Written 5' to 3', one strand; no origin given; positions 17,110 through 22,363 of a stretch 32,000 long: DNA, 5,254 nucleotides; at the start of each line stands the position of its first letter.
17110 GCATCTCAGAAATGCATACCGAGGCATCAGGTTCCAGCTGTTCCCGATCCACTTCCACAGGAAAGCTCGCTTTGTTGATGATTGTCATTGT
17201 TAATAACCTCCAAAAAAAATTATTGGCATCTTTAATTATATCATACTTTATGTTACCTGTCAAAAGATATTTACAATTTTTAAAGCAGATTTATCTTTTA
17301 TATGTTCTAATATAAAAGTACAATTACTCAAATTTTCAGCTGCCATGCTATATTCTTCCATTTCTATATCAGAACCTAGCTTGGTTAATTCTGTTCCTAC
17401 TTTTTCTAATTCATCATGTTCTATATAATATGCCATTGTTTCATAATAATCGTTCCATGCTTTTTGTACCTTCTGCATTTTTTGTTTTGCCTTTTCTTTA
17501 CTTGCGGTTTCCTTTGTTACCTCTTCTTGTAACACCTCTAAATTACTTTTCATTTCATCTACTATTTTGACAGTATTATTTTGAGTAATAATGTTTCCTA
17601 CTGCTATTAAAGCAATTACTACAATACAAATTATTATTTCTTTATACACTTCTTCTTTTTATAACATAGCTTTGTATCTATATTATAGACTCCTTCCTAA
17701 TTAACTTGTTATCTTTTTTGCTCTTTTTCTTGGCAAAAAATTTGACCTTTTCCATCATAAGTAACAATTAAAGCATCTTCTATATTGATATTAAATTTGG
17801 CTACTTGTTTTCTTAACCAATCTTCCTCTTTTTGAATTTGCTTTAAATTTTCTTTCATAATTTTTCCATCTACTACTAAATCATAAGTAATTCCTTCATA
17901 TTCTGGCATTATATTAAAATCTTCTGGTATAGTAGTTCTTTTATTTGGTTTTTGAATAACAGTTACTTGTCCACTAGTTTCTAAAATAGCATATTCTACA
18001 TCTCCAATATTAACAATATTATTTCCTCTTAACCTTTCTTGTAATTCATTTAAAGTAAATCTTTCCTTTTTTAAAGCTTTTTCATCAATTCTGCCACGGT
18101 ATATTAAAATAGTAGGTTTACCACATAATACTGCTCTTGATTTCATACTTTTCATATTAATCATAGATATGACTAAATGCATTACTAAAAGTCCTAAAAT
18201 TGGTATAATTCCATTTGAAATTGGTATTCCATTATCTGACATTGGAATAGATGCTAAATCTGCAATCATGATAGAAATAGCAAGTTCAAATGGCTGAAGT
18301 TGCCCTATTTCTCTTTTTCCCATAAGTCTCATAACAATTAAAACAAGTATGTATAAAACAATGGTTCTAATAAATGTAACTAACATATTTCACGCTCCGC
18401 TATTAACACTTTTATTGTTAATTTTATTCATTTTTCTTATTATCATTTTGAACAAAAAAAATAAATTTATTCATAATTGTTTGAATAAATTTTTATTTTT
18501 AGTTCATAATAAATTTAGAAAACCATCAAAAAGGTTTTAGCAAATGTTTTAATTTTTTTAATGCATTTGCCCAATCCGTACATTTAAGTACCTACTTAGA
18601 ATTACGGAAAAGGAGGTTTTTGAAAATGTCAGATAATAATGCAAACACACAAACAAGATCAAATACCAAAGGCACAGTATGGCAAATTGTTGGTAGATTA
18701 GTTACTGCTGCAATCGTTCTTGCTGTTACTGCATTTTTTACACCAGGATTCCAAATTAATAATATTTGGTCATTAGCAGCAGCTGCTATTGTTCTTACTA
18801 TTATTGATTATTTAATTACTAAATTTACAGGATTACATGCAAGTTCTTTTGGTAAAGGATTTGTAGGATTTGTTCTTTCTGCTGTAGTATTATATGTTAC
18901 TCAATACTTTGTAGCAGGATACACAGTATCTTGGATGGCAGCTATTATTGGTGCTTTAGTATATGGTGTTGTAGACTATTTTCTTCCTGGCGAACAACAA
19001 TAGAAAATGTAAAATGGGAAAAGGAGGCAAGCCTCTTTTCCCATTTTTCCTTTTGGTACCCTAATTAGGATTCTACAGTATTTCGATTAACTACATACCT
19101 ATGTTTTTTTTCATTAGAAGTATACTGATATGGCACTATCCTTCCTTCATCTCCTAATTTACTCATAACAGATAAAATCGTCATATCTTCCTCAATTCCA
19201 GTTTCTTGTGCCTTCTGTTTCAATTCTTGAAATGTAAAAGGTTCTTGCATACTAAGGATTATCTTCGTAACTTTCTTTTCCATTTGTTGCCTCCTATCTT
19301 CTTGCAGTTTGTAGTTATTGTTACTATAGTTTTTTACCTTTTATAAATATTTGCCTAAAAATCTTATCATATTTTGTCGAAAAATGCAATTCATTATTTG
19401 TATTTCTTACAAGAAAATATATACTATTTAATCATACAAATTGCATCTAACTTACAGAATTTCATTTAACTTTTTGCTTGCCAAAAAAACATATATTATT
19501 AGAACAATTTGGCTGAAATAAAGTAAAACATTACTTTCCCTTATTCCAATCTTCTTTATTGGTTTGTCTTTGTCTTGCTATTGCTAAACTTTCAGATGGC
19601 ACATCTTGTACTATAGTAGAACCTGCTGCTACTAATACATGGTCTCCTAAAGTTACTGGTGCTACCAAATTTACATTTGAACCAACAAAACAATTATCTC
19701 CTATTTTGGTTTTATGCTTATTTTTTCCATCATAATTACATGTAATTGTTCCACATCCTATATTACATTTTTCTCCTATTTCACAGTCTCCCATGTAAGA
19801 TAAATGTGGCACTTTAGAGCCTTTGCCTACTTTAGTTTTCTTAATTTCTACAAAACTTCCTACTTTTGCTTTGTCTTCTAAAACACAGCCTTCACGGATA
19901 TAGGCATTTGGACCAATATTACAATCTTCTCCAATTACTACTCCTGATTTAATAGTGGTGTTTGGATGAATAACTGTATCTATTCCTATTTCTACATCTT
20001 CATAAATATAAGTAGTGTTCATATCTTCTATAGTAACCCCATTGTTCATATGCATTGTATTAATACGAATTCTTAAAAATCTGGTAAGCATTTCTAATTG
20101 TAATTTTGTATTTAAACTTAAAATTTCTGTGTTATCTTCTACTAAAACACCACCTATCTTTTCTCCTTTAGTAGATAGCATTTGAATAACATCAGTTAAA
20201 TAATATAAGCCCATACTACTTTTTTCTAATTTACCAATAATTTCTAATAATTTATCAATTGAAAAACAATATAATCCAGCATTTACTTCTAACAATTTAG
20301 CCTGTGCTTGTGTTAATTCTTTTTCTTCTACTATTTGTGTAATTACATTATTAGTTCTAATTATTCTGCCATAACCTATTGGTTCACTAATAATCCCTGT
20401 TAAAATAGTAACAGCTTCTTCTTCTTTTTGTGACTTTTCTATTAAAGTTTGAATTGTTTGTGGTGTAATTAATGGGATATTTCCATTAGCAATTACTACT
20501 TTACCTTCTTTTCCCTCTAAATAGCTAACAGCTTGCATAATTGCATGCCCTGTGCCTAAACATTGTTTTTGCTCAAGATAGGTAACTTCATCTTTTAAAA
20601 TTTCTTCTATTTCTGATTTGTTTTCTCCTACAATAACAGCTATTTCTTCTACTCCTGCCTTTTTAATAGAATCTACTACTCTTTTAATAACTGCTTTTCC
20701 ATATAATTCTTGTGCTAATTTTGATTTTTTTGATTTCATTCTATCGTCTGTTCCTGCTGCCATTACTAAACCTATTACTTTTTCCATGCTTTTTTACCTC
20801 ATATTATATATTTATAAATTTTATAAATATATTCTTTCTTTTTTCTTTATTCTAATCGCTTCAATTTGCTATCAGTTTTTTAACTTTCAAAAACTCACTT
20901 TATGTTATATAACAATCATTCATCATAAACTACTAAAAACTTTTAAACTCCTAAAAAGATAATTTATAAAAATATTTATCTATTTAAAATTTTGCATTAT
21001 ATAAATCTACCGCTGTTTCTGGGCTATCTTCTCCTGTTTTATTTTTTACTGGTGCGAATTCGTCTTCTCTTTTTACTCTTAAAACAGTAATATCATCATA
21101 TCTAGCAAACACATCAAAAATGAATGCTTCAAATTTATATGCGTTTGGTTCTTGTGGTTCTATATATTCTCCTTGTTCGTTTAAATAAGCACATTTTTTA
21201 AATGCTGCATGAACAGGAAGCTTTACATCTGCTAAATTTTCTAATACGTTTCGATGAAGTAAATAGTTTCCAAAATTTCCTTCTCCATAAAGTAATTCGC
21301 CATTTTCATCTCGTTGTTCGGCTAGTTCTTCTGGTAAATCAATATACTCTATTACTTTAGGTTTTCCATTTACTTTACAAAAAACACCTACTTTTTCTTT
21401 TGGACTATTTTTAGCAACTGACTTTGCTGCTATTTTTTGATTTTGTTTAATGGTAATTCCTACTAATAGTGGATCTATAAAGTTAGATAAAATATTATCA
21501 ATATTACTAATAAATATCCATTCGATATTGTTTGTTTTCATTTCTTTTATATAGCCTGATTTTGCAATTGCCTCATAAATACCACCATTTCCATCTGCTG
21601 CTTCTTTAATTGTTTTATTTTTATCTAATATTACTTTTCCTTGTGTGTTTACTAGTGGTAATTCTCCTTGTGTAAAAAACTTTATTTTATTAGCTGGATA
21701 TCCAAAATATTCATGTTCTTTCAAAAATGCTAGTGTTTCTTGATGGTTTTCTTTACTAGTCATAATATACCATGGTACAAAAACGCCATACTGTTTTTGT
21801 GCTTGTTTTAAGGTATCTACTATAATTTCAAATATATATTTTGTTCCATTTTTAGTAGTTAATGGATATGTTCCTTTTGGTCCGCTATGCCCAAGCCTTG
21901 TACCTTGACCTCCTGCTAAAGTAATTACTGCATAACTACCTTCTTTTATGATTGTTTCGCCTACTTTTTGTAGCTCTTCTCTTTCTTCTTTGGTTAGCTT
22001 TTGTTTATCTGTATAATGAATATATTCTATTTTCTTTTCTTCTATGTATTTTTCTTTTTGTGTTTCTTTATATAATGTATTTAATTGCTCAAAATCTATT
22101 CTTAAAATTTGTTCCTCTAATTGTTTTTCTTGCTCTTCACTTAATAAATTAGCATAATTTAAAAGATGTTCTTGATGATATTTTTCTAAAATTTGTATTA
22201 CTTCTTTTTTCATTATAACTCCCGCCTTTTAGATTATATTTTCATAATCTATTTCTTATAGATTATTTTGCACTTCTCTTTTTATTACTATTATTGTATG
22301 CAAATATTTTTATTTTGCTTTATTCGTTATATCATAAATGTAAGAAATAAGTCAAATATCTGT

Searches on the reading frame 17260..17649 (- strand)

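Call 20: search_protein_families(library=pfam, proteins=[window:17260-17649:-], max_evalue=0.001)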
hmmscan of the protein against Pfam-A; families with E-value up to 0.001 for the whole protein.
window:17260-17649:- (129 aa): 2 families
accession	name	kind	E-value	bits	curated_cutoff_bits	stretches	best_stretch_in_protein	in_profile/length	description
PF14276.11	DUF4363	-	6.2e-19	68.4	27.5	1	21-128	2-107/107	Domain of unknown function (DUF4363)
PF16471.10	JIP_LZII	-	0.00028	21.5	30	1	21-62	26-67/71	JNK-interacting protein leucine zipper II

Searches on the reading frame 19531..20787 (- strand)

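Call 20: search_protein_families(library=pfam, proteins=[window:19531-20787:-], max_evalue=0.001)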
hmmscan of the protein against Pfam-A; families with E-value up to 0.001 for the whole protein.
window:19531-20787:- (418 aa): 8 families
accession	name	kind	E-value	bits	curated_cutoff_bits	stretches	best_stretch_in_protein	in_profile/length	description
PF00132.30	Hexapep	-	2.5e-26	90.7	27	2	360-392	2-34/36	Bacterial transferase hexapeptide (six repeats)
PF12804.13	NTP_transf_3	-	9e-16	58.9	27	1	6-130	1-122/160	MobA-like NTP transferase domain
PF00483.29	NTP_transferase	-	3.3e-12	46.9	21.2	1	6-214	2-219/245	Nucleotidyl transferase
PF14602.12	Hexapep_2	-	4.2e-12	46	27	2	360-392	2-32/34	Hexapeptide repeat of succinyl-transferase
PF25084.1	LbH_EIF2B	-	2e-11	44.2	54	1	256-344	13-100/105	EIF2B subunit epsilon LbH domain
PF01128.25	IspD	-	8.5e-10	39.2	27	1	5-162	2-156/221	2-C-methyl-D-erythritol 4-phosphate cytidylyltransferase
PF25087.1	GMPPB_C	-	1.7e-07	31.4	39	1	276-345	4-67/110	GMPPB C-terminal domain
PF02348.25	CTP_transf_3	-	0.00017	21.9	22.6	1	18-150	9-143/217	Cytidylyltransferase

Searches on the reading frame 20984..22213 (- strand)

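Call 20: search_protein_families(library=pfam, proteins=[window:20984-22213:-], max_evalue=0.001)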
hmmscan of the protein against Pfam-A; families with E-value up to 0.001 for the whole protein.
window:20984-22213:- (409 aa): 1 family
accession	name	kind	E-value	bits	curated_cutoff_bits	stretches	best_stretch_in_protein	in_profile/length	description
PF01704.24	UDPGP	-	8.5e-47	160.2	22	1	41-391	4-337/413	UTP--glucose-1-phosphate uridylyltransferase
